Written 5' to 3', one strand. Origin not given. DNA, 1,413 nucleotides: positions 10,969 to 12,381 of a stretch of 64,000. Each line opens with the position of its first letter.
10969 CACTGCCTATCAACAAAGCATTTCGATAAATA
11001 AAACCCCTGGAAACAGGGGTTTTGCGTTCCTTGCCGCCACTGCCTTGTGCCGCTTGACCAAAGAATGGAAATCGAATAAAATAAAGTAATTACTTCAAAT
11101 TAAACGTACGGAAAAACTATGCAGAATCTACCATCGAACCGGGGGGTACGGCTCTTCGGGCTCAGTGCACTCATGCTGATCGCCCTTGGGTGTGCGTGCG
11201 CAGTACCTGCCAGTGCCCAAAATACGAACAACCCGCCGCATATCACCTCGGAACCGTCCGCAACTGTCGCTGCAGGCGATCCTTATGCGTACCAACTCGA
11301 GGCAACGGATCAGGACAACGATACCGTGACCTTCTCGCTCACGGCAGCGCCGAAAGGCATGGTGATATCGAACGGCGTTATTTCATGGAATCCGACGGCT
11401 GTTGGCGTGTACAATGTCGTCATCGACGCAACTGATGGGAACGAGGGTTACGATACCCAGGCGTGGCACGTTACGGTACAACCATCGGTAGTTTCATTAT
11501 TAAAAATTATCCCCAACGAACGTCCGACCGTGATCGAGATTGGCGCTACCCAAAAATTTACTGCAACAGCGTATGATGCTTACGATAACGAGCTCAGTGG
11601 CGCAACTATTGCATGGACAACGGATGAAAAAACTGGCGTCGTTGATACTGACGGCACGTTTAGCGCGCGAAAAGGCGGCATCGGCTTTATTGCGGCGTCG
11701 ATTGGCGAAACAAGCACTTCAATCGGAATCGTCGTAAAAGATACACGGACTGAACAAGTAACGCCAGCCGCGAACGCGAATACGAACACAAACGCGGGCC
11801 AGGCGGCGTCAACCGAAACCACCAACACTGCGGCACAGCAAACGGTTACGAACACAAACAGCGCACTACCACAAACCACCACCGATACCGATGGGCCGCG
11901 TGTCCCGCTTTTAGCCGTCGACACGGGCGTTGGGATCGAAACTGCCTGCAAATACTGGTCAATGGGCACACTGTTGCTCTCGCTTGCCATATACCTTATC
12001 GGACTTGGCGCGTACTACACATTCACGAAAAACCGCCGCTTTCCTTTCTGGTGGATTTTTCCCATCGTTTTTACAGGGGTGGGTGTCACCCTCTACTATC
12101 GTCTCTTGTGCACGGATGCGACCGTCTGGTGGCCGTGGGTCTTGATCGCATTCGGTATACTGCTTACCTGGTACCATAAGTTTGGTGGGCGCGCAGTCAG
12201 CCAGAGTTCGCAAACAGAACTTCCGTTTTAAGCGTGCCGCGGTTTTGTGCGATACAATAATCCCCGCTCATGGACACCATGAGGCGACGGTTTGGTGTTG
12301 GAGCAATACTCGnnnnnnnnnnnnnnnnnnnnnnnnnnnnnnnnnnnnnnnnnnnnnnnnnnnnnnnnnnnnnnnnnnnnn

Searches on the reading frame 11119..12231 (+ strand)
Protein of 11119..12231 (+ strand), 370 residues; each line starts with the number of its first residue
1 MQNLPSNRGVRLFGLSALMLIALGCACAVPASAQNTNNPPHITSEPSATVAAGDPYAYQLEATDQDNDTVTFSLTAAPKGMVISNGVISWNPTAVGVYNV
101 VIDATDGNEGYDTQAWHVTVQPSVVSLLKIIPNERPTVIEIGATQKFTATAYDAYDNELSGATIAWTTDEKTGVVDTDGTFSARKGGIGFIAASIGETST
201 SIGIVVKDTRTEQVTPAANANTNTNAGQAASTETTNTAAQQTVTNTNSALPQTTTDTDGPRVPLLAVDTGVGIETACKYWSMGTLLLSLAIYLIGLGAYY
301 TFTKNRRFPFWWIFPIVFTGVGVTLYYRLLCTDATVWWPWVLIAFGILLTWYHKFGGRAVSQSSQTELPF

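Call 56: search_protein_families(library=pfam, proteins=[window:11119-12231:+], max_evalue=0.001)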
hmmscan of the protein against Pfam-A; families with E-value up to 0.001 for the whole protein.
window:11119-12231:+ (370 aa): 2 families
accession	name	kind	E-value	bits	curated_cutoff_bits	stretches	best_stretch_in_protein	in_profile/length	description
PF05345.18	He_PIG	-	9.4e-12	45.7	24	1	39-120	1-95/96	Putative Ig domain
PF24908.1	Ig_SIBA-E_2nd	-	6.8e-06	26.7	27.8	1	49-111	9-79/117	Integrin beta-like protein A-E, second Ig-like domain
